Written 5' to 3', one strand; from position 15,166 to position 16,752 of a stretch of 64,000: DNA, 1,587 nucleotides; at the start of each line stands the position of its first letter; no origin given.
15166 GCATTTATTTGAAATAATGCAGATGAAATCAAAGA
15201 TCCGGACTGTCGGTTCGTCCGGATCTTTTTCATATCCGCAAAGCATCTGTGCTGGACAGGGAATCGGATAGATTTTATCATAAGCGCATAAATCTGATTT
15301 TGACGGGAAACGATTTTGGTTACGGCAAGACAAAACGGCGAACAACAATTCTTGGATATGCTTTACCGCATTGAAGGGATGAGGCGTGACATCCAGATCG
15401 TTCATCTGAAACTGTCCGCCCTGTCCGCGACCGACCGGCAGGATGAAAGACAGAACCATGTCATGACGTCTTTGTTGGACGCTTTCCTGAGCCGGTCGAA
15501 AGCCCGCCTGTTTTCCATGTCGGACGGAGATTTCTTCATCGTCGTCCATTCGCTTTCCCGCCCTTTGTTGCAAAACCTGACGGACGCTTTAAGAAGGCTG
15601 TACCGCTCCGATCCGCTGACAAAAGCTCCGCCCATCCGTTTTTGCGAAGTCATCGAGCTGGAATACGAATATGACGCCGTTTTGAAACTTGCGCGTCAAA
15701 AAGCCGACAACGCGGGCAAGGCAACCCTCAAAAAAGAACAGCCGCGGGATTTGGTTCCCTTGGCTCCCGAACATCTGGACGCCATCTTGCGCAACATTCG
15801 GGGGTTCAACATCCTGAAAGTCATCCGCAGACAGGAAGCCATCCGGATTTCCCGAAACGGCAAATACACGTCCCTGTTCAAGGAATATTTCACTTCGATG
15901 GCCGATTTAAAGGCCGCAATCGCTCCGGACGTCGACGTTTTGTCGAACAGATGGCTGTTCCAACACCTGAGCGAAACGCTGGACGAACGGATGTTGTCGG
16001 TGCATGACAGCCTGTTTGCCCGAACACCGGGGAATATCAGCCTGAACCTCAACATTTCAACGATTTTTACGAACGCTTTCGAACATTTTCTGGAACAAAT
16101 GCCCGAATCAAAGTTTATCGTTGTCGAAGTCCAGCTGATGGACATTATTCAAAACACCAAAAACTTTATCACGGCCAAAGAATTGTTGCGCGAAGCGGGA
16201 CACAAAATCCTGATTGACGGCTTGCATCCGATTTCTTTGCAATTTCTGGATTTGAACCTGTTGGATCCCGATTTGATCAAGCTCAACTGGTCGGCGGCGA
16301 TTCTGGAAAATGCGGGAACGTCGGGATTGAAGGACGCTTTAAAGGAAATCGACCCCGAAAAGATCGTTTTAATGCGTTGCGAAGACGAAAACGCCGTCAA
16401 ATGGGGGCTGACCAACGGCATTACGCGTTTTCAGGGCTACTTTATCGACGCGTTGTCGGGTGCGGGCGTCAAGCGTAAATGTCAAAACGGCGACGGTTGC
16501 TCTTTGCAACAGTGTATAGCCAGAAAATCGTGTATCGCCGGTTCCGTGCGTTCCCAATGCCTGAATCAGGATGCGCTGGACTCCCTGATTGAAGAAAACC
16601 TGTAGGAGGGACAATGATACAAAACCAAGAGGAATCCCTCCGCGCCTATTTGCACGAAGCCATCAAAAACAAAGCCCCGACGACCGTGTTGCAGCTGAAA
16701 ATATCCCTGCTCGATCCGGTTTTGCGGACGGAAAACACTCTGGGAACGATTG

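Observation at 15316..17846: Two tandem, catalytically dead GGDEF-EAL paralogs (candidate c-di-GMP receptors)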

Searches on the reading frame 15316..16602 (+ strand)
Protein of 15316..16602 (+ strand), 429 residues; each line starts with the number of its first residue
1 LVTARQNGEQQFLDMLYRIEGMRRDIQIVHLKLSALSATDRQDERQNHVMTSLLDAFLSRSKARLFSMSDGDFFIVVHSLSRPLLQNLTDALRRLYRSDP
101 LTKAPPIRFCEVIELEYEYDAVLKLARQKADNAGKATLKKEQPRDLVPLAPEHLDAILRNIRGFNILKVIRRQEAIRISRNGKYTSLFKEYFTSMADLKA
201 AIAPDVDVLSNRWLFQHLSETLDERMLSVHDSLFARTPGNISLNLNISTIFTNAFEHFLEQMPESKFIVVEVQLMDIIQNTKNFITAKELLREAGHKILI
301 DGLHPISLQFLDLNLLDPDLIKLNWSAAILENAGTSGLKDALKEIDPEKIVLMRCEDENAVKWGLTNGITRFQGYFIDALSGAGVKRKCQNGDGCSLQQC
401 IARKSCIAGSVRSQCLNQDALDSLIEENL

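Call 3: search_protein_families(library=pfam, proteins=[window:15316-16602:+], max_evalue=10)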
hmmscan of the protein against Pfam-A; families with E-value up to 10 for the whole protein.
window:15316-16602:+ (429 aa): 2 families
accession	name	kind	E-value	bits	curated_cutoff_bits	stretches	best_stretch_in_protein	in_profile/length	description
PF00563.25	EAL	-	6.3e-07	29.4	31.3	1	217-377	58-233/236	EAL domain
PF06228.19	ChuX_HutX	-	0.062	13.6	25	1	140-194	13-68/134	Haem utilisation ChuX/HutX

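Call 4: search_protein_families(library=ncbifam, proteins=[window:15316-16602:+], max_evalue=10)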
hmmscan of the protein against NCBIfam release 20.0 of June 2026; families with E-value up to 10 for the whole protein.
window:15316-16602:+ (429 aa): 1 family
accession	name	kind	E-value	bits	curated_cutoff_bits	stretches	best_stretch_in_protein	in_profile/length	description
NF007839.0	PRK10551.1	equivalog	0.039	12.5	461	1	240-377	355-497/518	cyclic di-GMP phosphodiesterase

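Call 9: search_solved_structures(query=window:15316-16602:+, max_evalue=10, show_alignments=2)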
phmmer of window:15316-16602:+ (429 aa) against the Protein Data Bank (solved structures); distinct sequences matched with E-value up to 10: 2.
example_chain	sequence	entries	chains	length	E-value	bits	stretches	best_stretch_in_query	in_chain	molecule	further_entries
6yhm_A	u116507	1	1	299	0.9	11.9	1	190-258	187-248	Cytotoxic necrotizing factor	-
9rks_O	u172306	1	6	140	1.5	11.1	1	165-219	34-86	Structural protein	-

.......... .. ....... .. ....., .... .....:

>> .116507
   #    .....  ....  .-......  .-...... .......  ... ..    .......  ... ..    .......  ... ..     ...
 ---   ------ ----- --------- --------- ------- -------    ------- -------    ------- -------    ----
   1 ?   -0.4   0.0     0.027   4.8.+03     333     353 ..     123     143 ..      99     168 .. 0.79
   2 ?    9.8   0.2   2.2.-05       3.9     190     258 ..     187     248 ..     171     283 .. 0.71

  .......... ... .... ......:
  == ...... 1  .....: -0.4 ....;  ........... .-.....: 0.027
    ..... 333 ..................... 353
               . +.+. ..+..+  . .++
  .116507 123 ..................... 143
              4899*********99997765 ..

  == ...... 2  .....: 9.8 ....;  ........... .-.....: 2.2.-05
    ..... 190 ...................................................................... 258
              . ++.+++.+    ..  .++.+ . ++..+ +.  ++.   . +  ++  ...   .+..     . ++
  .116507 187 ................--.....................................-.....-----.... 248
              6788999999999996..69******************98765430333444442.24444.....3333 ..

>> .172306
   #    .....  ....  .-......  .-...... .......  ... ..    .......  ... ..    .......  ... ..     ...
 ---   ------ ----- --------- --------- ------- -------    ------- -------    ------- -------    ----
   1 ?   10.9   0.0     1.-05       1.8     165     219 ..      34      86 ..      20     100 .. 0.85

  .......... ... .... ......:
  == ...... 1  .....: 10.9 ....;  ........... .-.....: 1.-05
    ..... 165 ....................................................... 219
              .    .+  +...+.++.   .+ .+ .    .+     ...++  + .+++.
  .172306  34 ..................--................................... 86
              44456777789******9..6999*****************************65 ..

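Call 10: find_homologous_proteins(query=window:15316-16602:+, max_evalue=0.001)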
Query window:15316-16602:+ (429 aa): 144 proteins with E <= 0.001 among 8000 candidates; the best 120 are listed.
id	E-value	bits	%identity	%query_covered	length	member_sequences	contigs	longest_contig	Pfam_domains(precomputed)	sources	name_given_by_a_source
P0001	2.4e-280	947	100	100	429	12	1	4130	PF00563.26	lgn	-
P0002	1.7e-201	688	71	100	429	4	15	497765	PF00563.26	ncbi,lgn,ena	-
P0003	2.3e-198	677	72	100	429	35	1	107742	PF00563.26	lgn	-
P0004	6.5e-187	640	69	97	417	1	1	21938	PF00563.26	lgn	-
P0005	7.1e-161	554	60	98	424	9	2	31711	-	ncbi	-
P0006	1.3e-150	520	54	98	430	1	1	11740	PF00563.26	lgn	-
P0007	2.7e-148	513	55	100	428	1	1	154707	PF00563.26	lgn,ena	-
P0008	5.5e-137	475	53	98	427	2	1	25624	-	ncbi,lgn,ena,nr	ncbi:MAG: hypothetical protein IKR09_06335 [Alphaproteobacteria bacterium]|nr:hypothetical protein [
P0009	7.2e-136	472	53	98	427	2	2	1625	-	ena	-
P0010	7.8e-136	472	53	98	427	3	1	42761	-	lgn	-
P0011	2.1e-134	467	54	98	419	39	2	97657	-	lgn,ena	-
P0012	5.6e-133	462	52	98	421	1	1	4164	-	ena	-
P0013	6.4e-133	462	52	98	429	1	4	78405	-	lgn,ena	-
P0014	7.9e-133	462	52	97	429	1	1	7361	-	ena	-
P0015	1.5e-132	461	55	98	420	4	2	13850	-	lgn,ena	-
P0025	4.4e-130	453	51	99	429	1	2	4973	PF00563.26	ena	-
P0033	2.2e-128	447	52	94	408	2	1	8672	PF00563.26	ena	-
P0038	3.0e-119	417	48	100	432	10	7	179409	PF00563.26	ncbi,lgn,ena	-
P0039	3.1e-118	414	49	98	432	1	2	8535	PF00563.26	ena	-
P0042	8.3e-117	409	47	99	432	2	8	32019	PF00563.26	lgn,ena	-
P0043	1.2e-116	408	48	100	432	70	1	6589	PF00563.26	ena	-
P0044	7.5e-116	406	48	100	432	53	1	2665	PF00563.26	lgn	-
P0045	2.1e-115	404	48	98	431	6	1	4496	PF00563.26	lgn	-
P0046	2.8e-112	394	48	99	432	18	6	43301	PF00563.26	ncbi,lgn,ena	-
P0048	5.9e-110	386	46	98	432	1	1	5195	PF00563.26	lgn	-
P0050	9.2e-108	379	46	97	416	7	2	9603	PF00563.26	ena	-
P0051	4.0e-107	377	45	98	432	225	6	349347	PF00563.26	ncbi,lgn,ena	-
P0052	8.9e-105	369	44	100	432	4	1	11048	PF00563.26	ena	-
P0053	2.4e-104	368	45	97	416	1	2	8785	PF00563.26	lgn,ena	-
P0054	3.2e-103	364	45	97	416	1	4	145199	PF00563.26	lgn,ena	-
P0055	3.1e-97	344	43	97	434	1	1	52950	PF00563.26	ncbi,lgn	ncbi:MAG: hypothetical protein AB7U85_09395 [Alphaproteobacteria bacterium]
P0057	5.8e-95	337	56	66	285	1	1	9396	PF00563.26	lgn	-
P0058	2.4e-93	332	41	99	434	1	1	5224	PF00563.26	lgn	-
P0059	7.4e-92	327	43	97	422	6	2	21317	PF00563.26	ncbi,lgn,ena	-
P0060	1.0e-90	323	43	95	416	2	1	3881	PF00563.26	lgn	-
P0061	8.6e-90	320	39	97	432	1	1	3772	PF00563.26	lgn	-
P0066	2.2e-70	256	32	97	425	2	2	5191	PF00563.26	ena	-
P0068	9.0e-69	251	31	97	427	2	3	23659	PF00563.26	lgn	-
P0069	2.0e-68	250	32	97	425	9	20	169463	-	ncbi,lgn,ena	-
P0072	2.6e-67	246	31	97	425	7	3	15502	PF00563.26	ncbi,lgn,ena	-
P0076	2.8e-66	242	30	97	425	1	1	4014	PF00563.26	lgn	-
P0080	6.1e-66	241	31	97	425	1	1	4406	PF00563.26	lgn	-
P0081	1.1e-65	241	30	98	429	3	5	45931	PF00563.26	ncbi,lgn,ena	-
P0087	1.5e-61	227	31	97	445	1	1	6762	PF00563.26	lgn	-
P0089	3.8e-61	226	30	98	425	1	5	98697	PF00563.26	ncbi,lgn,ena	-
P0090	7.7e-61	225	30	97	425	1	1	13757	PF00563.26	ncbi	-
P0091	8.8e-61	224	29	97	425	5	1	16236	PF00563.26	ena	-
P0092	1.5e-60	224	29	97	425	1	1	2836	PF00563.26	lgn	-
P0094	2.2e-60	223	29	97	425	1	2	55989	PF00563.26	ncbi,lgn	-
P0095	7.7e-60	221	30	97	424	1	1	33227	PF00563.26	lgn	-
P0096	8.3e-60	221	30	97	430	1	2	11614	PF00563.26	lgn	-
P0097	8.7e-60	221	29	97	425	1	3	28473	PF00563.26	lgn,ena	-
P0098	1.5e-59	220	29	98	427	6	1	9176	PF00563.26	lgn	-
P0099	6.5e-59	218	29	98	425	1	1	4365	PF00563.26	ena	-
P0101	4.1e-57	212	28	99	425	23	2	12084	PF00563.26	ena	-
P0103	1.5e-54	204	33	90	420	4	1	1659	PF00563.26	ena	-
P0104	1.5e-53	201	33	89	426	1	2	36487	PF00563.26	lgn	-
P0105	3.8e-53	199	33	89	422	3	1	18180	PF00563.26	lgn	-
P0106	2.2e-52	197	34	89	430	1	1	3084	PF00563.26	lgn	-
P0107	3.7e-51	193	32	87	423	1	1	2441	PF00563.26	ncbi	-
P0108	6.3e-51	192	33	88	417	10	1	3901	PF00563.26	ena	-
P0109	6.9e-51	192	33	87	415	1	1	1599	PF00563.26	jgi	-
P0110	4.0e-50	189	39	57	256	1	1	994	PF00563.26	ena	-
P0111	1.0e-49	188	32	89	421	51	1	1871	PF00563.26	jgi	jgi:EAL domain-containing protein (putative c-di-GMP-specific phosphodiesterase class I)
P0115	1.5e-48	184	32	89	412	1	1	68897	PF00563.26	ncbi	-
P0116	1.8e-48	184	32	90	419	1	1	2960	PF00563.26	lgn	-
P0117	2.2e-48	184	31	89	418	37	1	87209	PF00563.26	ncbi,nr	ncbi:MAG: EAL domain-containing protein [Rhodospirillales bacterium]|nr:EAL domain-containing protei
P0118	2.7e-48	183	32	90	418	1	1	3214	PF00563.26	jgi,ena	-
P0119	3.3e-48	183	32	90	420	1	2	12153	PF00563.26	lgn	-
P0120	8.8e-48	182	37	74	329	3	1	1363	PF00563.26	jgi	jgi:EAL domain-containing protein (putative c-di-GMP-specific phosphodiesterase class I)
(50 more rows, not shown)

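Call 16: search_solved_structures(query=A1, max_evalue=1, show_alignments=3)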
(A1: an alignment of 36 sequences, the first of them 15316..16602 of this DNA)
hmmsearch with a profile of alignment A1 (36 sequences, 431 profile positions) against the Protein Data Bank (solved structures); distinct sequences matched with E-value up to 1: 29.
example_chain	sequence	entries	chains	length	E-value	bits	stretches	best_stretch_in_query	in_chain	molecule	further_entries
6pwj_A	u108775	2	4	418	5.3e-05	25.4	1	207-381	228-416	GGDEF and EAL domain-containing protein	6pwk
8d8s_A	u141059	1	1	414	0.1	14.6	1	258-323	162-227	Cysteine desulfurase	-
4jqf_A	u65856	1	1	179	0.12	14.4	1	36-141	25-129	CST complex subunit STN1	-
2bas_A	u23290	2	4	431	0.15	14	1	283-391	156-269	YkuI protein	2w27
4qet_A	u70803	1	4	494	0.21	13.6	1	45-119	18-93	Aldehyde dehydrogenase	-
5gtk_A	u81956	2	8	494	0.21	13.6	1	45-119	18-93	Betaine-aldehyde dehydrogenase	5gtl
4qf6_A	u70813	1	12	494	0.21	13.6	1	45-119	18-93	Aldehyde dehydrogenase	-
5gt6_A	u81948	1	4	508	0.21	13.5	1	45-119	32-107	Betaine-aldehyde dehydrogenase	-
6z1p_Bq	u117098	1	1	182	0.32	13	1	70-166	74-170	30S ribosomal protein S17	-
1t3i_A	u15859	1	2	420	0.32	12.9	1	255-323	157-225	Probable cysteine desulfurase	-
6c9e_A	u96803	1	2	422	0.34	12.9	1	258-323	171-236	Cysteine desulfurase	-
8kg1_A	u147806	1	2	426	0.37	12.8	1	259-323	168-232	cysteine desulfurase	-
7rrn_A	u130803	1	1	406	0.53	12.2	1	291-323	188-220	Cysteine desulfurase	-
7rw3_A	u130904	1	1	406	0.54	12.2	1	291-323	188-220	Cysteine desulfurase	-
6o11_A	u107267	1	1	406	0.54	12.2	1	291-323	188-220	Cysteine desulfurase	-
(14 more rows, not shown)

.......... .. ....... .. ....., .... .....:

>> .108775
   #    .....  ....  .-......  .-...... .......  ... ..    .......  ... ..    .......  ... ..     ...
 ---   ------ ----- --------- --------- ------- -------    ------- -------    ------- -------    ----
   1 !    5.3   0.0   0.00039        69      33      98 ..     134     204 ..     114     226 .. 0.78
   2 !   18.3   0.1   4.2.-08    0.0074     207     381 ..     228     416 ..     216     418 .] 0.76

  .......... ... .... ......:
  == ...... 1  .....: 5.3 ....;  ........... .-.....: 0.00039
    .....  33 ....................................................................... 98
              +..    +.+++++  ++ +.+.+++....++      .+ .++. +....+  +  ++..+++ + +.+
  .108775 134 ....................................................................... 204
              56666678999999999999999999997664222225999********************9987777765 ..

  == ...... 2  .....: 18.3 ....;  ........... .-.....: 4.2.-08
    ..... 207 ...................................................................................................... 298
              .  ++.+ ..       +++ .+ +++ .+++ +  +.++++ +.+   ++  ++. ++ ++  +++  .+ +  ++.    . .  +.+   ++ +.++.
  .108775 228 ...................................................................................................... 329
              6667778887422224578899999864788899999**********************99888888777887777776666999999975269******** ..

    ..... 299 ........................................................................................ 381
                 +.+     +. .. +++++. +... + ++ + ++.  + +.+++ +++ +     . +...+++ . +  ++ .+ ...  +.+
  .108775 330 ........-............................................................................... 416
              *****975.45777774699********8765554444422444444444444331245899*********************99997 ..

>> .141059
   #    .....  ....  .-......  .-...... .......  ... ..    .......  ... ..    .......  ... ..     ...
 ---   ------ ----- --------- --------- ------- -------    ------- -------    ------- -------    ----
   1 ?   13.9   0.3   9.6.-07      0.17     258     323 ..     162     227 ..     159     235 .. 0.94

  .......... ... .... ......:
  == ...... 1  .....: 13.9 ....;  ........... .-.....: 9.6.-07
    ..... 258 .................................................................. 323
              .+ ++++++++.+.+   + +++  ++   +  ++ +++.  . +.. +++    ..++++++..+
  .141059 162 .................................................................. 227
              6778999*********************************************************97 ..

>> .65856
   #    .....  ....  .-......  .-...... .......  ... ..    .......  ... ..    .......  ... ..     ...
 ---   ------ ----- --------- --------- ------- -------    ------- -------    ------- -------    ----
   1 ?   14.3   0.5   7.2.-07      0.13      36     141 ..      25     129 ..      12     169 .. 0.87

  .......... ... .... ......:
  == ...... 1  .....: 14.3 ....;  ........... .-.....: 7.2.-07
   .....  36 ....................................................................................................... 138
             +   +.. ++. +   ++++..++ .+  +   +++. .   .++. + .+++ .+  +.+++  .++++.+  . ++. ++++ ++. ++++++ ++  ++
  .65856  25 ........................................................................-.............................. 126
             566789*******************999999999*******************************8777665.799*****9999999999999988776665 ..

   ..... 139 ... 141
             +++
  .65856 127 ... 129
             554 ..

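Call 17: find_encoding_contigs(protein=P0002, flank=6000, max_places=2)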
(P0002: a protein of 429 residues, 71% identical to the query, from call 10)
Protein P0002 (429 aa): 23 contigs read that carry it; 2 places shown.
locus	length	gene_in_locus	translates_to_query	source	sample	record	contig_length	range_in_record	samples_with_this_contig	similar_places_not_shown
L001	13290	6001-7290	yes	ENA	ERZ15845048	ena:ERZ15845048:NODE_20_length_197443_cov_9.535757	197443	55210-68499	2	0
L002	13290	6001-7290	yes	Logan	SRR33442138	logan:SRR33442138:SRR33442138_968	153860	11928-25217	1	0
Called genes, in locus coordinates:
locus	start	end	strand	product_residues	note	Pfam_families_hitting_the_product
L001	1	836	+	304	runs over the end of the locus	PF02169:LPP20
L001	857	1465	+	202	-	PF13036:LpoB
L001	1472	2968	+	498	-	-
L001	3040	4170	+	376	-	PF20573:DUF6782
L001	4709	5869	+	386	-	-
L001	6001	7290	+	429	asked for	PF00563:EAL (faint)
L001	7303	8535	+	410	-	-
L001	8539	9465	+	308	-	PF14237:GYF_2, PF01987:AIM24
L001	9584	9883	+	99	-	PF00829:Ribosomal_L21p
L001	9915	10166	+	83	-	PF01016:Ribosomal_L27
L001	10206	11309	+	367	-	PF01018:GTP1_OBG, PF01926:MMR_HSR1, PF02421:FeoB_N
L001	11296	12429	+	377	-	PF00696:AA_kinase, PF01472:PUA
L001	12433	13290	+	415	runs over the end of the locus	PF00171:Aldedh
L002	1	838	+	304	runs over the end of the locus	PF02169:LPP20 (weak)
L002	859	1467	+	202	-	PF13036:LpoB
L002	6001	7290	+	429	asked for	PF00563:EAL (faint)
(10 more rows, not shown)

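Call 18: find_encoding_contigs(protein=P0069, flank=6000, max_places=2)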
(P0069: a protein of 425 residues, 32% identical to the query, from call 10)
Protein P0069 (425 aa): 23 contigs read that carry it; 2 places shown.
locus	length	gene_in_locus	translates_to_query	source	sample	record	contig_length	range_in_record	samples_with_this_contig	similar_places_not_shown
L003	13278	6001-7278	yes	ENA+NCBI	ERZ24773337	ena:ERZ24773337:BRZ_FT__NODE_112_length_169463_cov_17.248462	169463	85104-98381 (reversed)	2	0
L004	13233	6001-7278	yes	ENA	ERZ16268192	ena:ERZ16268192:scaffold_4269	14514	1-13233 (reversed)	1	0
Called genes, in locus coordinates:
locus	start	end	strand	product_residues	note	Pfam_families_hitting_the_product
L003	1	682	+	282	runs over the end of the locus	PF04085:MreC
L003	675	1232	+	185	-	PF04093:MreD (weak)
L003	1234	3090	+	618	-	PF03717:PBP_dimer, PF00905:Transpeptidase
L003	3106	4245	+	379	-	PF01098:FTSW_RODA_SPOVE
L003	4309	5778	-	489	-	PF13187:Fer4_9 (weak), PF25160:LdpA_Fe-S-bd (weak), PF00037:Fer4, PF12837:Fer4_6 (weak), PF25160:LdpA_Fe-S-bd, PF12838:Fer4_7, PF00037:Fer4, PF02906:Fe_hyd_lg_C, +7 more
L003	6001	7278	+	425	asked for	-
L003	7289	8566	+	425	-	PF00563:EAL (faint)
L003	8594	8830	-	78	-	PF07603:Lcl_C (weak)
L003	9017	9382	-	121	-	-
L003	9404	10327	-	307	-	-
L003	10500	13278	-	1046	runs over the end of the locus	PF00873:ACR_tran, PF03176:MMPL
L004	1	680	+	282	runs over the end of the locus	PF04085:MreC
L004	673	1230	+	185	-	PF04093:MreD (weak)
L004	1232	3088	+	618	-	PF03717:PBP_dimer, PF00905:Transpeptidase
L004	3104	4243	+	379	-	PF01098:FTSW_RODA_SPOVE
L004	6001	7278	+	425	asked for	-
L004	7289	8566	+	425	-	PF00563:EAL (faint)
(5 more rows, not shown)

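Call 19: find_encoding_contigs(protein=P0117, flank=6000, max_places=2)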
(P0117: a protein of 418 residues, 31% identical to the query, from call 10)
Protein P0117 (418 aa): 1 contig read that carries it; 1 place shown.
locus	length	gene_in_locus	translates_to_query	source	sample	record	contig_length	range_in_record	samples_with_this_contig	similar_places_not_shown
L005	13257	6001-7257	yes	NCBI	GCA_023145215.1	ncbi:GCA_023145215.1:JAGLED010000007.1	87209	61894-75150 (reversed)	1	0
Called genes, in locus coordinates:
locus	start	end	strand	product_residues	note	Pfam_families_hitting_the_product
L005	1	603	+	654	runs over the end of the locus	PF00912:Transgly, PF00905:Transpeptidase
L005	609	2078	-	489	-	PF00294:PfkB, PF08543:Phos_pyr_kin (weak), PF01467:CTP_transf_like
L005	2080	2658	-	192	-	PF13580:SIS_2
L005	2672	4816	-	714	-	PF00107:ADH_zinc_N, PF01408:GFO_IDH_MocA, PF22725:GFO_IDH_MocA_C3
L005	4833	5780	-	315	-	PF01073:3Beta_HSD (weak), PF01370:Epimerase, PF02719:Polysacc_synt_2 (faint), PF04321:RmlD_sub_bind, PF16363:GDP_Man_Dehyd, PF07993:NAD_binding_4 (faint)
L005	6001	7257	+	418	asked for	PF00563:EAL (faint)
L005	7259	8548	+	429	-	-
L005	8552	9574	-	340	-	PF02277:DBI_PRT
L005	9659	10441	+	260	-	PF02654:CobS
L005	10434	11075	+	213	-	PF00300:His_Phos_1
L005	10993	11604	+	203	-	PF02283:CobU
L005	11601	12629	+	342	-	PF02492:cobW, PF07683:CobW_C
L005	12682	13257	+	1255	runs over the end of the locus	PF02514:CobN-Mg_chel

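Call 22: predict_structure(alignment_id=A1)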
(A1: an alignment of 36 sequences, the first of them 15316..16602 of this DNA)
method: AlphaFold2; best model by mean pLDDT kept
length: 429 residues; sequences in the alignment: 36
mean_pLDDT: 89.9   pTM: 0.67
mean pLDDT of the five models: 89.9, 87.9, 87.6, 87.0, 86.4
residues with pLDDT >= 90: 289; 70-90: 122; 50-70: 13; < 50: 5
segments of 3 or more residues with pLDDT < 50: 1-5
pLDDT, mean of each block of 10 residues (from residue 1): 56 91 92 89 85 88 90 92 88 88 78 94 94 78 77 91 91 95 95 91 89 91 95 92 96 97 96 93 97 98 88 94 86 70 91 94 94 96 94 93 94 94 93
secondary structure, 60 per line:
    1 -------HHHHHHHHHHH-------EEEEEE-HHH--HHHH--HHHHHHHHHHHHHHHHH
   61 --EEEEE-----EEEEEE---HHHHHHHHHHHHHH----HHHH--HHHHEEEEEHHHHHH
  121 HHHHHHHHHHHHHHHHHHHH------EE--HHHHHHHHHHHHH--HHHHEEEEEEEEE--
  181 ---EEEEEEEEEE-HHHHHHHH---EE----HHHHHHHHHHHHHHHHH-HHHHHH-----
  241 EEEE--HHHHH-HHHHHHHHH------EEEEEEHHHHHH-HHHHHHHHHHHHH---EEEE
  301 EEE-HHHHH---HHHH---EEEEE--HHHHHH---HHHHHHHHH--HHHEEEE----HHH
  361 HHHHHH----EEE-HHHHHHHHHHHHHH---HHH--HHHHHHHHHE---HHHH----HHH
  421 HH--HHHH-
elements in order: H8-18 E26-31 H38-41 H44-60 E63-67 E73-78 H82-95 H100-103 H106-109 E110-114 H115-140 H151-163 H166-169 E170-178 E184-193 H195-202 H212-228 H230-235 E241-244 H247-251 H253-261 E268-273 H274-279 H281-293 E297-303 H305-309 H313-316 E320-324 H327-332 H336-344 E350-353 H358-366 E371-373 H375-388 H397-405 H410-413 H418-422 H425-428
